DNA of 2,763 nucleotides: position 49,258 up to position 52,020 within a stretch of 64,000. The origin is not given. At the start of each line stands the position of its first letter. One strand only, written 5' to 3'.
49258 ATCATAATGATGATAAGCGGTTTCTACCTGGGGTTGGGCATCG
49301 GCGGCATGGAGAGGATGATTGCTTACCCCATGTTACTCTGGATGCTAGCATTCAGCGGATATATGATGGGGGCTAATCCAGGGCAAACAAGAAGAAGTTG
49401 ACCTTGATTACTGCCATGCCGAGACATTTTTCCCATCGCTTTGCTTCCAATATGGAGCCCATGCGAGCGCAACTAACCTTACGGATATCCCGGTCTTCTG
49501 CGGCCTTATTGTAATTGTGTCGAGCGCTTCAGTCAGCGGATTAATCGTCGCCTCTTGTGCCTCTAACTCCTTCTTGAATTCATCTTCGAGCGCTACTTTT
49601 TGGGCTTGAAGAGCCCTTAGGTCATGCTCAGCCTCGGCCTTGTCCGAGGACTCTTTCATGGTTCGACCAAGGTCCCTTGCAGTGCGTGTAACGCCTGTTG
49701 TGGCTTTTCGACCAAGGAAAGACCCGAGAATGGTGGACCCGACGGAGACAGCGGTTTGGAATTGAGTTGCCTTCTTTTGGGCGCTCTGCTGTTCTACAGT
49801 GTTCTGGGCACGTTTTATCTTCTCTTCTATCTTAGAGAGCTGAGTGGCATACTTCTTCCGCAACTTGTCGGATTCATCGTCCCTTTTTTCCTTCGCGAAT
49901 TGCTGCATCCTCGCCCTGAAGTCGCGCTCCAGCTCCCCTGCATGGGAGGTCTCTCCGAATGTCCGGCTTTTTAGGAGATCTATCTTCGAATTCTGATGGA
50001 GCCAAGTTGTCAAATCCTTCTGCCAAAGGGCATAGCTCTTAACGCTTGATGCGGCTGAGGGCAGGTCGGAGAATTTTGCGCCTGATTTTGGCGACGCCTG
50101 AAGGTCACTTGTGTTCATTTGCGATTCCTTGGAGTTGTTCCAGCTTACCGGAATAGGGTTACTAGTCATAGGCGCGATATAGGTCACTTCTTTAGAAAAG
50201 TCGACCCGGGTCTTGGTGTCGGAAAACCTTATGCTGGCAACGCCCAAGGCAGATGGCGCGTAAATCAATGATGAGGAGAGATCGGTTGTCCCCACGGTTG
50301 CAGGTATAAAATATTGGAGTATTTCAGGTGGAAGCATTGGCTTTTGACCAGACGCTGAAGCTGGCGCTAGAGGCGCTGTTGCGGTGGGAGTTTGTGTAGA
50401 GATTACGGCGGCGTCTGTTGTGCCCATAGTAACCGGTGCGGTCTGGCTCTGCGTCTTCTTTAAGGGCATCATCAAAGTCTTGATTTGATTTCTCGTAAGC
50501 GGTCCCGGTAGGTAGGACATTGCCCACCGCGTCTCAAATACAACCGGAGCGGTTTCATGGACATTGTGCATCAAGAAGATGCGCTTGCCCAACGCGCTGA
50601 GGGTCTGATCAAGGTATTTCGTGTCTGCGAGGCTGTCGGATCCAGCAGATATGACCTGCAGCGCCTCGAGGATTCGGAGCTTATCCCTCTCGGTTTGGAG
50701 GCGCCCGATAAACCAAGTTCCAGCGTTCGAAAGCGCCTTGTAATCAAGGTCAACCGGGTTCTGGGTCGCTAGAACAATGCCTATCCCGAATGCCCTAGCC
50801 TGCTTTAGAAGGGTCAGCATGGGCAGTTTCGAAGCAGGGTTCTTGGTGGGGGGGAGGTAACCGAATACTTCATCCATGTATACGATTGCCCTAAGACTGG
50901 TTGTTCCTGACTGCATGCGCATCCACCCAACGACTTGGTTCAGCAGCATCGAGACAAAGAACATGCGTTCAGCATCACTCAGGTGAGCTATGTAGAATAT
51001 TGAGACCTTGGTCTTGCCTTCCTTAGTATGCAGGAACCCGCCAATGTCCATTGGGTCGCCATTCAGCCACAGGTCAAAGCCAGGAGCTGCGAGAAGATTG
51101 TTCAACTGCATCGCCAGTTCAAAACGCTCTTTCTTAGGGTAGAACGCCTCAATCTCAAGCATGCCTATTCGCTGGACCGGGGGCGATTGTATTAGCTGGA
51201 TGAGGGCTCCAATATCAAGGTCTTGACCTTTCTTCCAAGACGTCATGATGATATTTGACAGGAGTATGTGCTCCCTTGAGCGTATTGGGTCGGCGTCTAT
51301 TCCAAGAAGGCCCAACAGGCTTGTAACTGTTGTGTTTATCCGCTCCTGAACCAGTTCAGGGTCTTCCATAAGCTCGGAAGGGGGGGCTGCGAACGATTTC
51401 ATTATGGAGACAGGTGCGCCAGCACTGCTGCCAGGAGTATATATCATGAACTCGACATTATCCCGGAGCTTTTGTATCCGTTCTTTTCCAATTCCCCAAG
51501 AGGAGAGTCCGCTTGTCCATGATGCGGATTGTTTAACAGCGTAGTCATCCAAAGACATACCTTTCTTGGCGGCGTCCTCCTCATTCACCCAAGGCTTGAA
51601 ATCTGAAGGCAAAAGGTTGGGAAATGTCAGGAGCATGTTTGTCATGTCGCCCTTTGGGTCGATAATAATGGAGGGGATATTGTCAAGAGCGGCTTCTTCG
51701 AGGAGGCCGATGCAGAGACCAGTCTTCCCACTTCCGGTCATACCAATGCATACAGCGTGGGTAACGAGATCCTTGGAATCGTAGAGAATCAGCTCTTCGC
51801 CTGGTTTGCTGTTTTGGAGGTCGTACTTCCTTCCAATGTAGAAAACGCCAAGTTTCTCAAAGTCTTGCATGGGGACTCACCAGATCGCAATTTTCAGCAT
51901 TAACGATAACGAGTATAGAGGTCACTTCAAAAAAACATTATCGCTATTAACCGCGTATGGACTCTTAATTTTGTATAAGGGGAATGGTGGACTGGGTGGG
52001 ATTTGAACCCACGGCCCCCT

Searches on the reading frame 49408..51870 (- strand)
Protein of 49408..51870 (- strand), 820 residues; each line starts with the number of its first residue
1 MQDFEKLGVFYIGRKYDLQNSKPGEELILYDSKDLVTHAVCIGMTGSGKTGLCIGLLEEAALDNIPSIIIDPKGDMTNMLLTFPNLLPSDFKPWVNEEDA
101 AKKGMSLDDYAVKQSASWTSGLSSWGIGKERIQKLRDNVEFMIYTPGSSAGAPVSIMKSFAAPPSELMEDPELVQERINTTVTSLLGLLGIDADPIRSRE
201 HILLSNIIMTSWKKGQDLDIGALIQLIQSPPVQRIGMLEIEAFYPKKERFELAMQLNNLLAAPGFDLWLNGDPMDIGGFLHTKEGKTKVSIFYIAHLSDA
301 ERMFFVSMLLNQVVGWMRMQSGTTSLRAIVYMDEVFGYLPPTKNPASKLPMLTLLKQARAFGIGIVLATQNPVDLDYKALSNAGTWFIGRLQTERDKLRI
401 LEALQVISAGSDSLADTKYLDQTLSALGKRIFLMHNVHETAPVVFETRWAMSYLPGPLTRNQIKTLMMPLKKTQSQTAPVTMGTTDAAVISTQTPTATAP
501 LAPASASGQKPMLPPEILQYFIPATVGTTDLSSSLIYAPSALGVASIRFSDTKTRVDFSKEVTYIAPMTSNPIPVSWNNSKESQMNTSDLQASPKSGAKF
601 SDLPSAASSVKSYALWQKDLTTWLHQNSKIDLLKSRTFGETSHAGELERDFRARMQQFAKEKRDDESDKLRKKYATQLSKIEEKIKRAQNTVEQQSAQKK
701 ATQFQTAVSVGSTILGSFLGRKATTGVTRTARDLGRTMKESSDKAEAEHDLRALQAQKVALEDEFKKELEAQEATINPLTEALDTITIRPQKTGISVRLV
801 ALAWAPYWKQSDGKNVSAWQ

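Call 6: search_protein_families(library=pfam, proteins=[window:49408-51870:-], max_evalue=0.01)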
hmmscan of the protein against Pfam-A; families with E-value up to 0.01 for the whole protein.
window:49408-51870:- (820 aa): 3 families
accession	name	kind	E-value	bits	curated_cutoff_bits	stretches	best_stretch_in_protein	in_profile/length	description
PF01935.23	DUF87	-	5e-06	27.2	23.2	1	32-84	18-69/220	Helicase HerA, central domain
PF10412.15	TrwB_AAD_bind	-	0.00066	19.1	20.5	0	36-78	15-57/387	Type IV secretion-system coupling protein DNA-binding domain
PF12846.13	AAA_10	-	0.0024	17.4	27.5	0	37-85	22-70/362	AAA-like domain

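Call 8: find_encoding_contigs(protein=window:49408-51870:-, flank=10000, max_places=10)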
Protein window:49408-51870:- (820 aa): 1 contig read that carries it; 1 place shown.
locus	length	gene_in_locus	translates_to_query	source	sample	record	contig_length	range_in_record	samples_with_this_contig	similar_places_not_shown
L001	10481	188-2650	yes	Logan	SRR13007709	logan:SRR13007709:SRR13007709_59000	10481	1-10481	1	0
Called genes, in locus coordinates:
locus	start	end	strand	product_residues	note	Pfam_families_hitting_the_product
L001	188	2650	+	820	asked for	PF01935:DUF87 (faint)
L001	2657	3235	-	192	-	PF06197:DUF998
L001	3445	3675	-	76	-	PF14354:Lar_restr_allev (faint)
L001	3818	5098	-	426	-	PF21269:TreT_GT1, PF00534:Glycos_transf_1, PF13692:Glyco_trans_1_4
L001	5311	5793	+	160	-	-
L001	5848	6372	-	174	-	-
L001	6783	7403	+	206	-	PF03703:bPH_2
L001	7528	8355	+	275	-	PF00696:AA_kinase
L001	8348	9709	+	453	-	PF00171:Aldedh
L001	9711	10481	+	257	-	?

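Call 14: find_homologous_proteins(query=window:49408-51870:-, max_evalue=0.00001)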
Query window:49408-51870:- (820 aa): 8000 proteins with E <= 0.00001 among 8000 candidates; the best 120 are listed.
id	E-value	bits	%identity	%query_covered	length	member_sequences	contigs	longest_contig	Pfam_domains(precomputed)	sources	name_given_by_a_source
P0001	0.0e+0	1817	100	100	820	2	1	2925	PF01935.24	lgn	-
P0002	0.0e+0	1602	86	100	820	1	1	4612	-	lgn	-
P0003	0.0e+0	1602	86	100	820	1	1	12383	-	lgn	-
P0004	0.0e+0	1466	78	100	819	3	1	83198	-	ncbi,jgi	-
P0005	0.0e+0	1405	75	100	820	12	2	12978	-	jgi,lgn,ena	-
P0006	0.0e+0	1132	61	98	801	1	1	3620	-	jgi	jgi:hypothetical protein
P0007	0.0e+0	1129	61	98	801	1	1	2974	-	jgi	jgi:hypothetical protein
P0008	0.0e+0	1123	61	98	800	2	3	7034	-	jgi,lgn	jgi:hypothetical protein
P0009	0.0e+0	1121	60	100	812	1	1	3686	-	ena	-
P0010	0.0e+0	1118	62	99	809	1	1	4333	-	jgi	-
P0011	0.0e+0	1118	60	100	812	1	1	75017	PF01935.24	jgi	jgi:hypothetical protein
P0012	0.0e+0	1114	60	98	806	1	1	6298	-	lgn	-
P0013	0.0e+0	1112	60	98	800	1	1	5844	-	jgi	jgi:hypothetical protein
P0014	0.0e+0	1112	60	100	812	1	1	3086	PF01935.24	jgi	-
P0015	0.0e+0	1111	60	98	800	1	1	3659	-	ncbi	-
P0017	0.0e+0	1106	60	98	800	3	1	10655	PF01935.24,PF27974.1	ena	-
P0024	0.0e+0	1095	59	98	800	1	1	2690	PF01935.24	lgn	-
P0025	0.0e+0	1093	60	98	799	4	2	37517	PF01935.24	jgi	jgi:hypothetical protein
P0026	0.0e+0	1092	60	98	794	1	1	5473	PF01935.24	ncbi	-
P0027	0.0e+0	1092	60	98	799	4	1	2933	PF01935.24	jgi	-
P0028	0.0e+0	1090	59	100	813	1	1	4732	PF05872.19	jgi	jgi:hypothetical protein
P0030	0.0e+0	1089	60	98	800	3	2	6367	PF01935.24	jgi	jgi:hypothetical protein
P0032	0.0e+0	1088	59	100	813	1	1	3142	PF01935.24,PF05872.19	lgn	-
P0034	0.0e+0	1087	59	98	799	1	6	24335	PF01935.24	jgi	jgi:hypothetical protein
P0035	0.0e+0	1087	59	98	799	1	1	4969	PF01935.24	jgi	jgi:hypothetical protein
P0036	0.0e+0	1086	59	98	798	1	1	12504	PF01935.24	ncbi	-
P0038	0.0e+0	1085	59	98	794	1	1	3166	PF01935.24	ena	-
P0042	0.0e+0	1084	59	98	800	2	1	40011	PF01935.24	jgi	jgi:hypothetical protein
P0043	0.0e+0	1083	59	100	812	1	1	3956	PF05872.19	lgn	-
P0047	0.0e+0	1082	59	98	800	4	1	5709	PF01935.24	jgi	jgi:hypothetical protein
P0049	0.0e+0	1081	59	98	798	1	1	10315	PF01935.24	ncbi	-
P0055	0.0e+0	1080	59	98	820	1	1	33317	PF01935.24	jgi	jgi:hypothetical protein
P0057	0.0e+0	1079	57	100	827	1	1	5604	PF05872.19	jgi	jgi:hypothetical protein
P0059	0.0e+0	1078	58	98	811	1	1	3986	PF01935.24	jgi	jgi:hypothetical protein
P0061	0.0e+0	1078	59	98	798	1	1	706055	PF01935.24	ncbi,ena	-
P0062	0.0e+0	1078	58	98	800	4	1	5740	PF01935.24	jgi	jgi:hypothetical protein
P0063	0.0e+0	1075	56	100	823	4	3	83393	PF01935.24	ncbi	-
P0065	0.0e+0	1074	58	98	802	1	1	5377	PF01935.24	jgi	jgi:hypothetical protein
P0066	0.0e+0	1074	58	98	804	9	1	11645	PF01935.24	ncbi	ncbi:MAG: ATP-binding protein [Thermoproteota archaeon]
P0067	0.0e+0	1074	58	98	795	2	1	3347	PF01935.24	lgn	-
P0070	0.0e+0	1073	59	98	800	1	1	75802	PF01935.24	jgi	jgi:hypothetical protein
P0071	0.0e+0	1073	59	98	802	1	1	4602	PF01935.24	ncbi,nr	ncbi:MAG: DUF87 domain-containing protein [Methanomassiliicoccales archaeon]|nr:DUF87 domain-contain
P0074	0.0e+0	1072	57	98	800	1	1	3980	PF01935.24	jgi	jgi:hypothetical protein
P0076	0.0e+0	1071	59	98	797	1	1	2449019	PF01935.24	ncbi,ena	-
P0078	0.0e+0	1071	59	98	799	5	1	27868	PF01935.24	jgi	jgi:hypothetical protein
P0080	0.0e+0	1070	58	99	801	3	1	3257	PF01935.24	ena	-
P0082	0.0e+0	1069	58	100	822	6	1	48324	PF01935.24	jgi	jgi:hypothetical protein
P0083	0.0e+0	1069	57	100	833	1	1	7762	PF01935.24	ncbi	-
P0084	0.0e+0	1068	57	100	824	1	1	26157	PF05872.19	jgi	jgi:hypothetical protein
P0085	0.0e+0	1068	58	98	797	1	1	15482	PF01935.24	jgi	jgi:hypothetical protein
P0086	0.0e+0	1068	58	98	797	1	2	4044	PF01935.24,PF05872.19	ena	-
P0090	0.0e+0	1067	57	100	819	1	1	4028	PF01935.24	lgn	-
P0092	0.0e+0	1066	56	100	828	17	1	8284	PF05872.19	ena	-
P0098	0.0e+0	1066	57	100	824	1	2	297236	PF05872.19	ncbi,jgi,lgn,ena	-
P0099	0.0e+0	1065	57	100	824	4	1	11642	PF01935.24,PF05872.19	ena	-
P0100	0.0e+0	1065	57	100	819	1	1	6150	PF01935.24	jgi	jgi:hypothetical protein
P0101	0.0e+0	1065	57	100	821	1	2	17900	PF05872.19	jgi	jgi:hypothetical protein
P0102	0.0e+0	1065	57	100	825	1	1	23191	PF05872.19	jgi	jgi:hypothetical protein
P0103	0.0e+0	1065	58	98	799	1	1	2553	PF01935.24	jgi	jgi:hypothetical protein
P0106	0.0e+0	1065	58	98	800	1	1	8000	PF01935.24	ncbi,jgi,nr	ncbi:MAG: DUF87 domain-containing protein [Methanomassiliicoccales archaeon]|jgi:hypothetical protei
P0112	0.0e+0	1063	56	100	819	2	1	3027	PF01935.24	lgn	-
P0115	0.0e+0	1063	58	98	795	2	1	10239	PF01935.24,PF05872.19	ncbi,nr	ncbi:MAG: DUF87 domain-containing protein [Methanomassiliicoccales archaeon]|nr:DUF87 domain-contain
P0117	0.0e+0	1062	56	100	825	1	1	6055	PF05872.19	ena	-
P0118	0.0e+0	1062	56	100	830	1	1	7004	PF01935.24,PF05872.19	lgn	-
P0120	0.0e+0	1062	56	100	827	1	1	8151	PF05872.19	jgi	jgi:hypothetical protein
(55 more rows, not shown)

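Call 15: find_encoding_contigs(protein=P0004, flank=10000, max_places=3)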
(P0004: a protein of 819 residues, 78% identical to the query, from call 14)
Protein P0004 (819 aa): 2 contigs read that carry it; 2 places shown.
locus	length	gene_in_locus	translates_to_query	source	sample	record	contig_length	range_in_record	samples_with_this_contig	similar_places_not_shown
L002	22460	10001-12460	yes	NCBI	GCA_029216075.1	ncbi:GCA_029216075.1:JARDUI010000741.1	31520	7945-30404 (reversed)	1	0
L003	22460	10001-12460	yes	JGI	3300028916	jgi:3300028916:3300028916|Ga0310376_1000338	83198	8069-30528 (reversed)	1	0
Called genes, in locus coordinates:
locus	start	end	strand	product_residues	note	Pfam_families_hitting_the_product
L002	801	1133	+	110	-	PF00254:FKBP_C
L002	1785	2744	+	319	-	PF04055:Radical_SAM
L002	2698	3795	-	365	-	PF03706:LPG_synthase_TM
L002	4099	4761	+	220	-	PF16316:DUF4956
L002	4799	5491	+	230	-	PF00932:LTD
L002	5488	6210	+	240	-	PF09359:VTC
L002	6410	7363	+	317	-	PF07676:PD40 (faint)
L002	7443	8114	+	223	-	PF03551:PadR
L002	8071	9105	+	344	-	PF00005:ABC_tran, PF13304:AAA_21 (weak), PF13732:DrrA1-3_C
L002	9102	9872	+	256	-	PF01061:ABC2_membrane, PF12698:ABC2_membrane_3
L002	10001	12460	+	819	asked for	-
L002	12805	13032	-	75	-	-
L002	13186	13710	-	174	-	-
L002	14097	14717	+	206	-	PF03703:bPH_2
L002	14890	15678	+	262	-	PF00696:AA_kinase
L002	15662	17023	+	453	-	PF00171:Aldedh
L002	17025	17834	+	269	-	PF03807:F420_oxidored, PF14748:P5CR_dimer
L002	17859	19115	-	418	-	PF03463:eRF1_1, PF18854:baeRF_family10, PF03464:eRF1_2, PF18859:acVLRF1, PF03465:eRF1_3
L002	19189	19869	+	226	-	PF00696:AA_kinase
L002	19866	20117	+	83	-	PF09889:DUF2116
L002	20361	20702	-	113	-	PF02311:AraC_binding (weak), PF07883:Cupin_2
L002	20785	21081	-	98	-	PF08734:GYD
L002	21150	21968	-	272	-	PF00571:CBS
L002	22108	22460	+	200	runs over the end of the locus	PF10050:DUF2284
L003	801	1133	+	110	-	PF00254:FKBP_C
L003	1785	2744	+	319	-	PF04055:Radical_SAM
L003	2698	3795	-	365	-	PF03706:LPG_synthase_TM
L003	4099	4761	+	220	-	PF16316:DUF4956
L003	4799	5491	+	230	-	PF00932:LTD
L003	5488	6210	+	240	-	PF09359:VTC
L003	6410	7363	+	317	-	PF07676:PD40 (faint)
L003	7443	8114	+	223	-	PF03551:PadR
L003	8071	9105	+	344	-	PF00005:ABC_tran, PF13304:AAA_21 (weak), PF13732:DrrA1-3_C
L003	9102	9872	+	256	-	PF01061:ABC2_membrane, PF12698:ABC2_membrane_3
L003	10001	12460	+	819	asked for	-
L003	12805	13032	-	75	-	-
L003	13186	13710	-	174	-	-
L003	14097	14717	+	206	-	PF03703:bPH_2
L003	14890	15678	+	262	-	PF00696:AA_kinase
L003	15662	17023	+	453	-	PF00171:Aldedh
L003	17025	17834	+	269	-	PF03807:F420_oxidored, PF14748:P5CR_dimer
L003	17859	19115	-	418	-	PF03463:eRF1_1, PF18854:baeRF_family10, PF03464:eRF1_2, PF18859:acVLRF1, PF03465:eRF1_3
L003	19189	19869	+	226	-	PF00696:AA_kinase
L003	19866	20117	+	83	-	PF09889:DUF2116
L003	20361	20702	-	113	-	PF02311:AraC_binding (weak), PF07883:Cupin_2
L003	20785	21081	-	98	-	PF08734:GYD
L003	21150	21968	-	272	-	PF00571:CBS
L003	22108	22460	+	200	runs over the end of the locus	PF10050:DUF2284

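Call 16: find_encoding_contigs(protein=P0003, flank=10000, max_places=3)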
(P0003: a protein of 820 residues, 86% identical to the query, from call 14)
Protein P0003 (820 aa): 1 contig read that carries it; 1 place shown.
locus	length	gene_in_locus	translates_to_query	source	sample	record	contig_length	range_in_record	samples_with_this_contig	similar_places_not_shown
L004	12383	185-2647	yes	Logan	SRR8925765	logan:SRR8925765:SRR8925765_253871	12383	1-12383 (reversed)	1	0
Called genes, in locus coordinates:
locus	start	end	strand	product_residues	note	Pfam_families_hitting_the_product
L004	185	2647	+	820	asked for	-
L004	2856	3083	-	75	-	PF14354:Lar_restr_allev (faint)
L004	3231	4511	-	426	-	PF21269:TreT_GT1, PF00534:Glycos_transf_1, PF13692:Glyco_trans_1_4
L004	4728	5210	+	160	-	-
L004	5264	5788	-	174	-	-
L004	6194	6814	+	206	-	PF03703:bPH_2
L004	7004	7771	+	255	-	PF00696:AA_kinase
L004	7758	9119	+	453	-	PF00171:Aldedh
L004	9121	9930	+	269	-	PF03807:F420_oxidored, PF14748:P5CR_dimer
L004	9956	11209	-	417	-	PF03463:eRF1_1, PF18854:baeRF_family10, PF03464:eRF1_2, PF18859:acVLRF1, PF03465:eRF1_3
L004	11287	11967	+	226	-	PF00696:AA_kinase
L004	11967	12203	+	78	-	PF09889:DUF2116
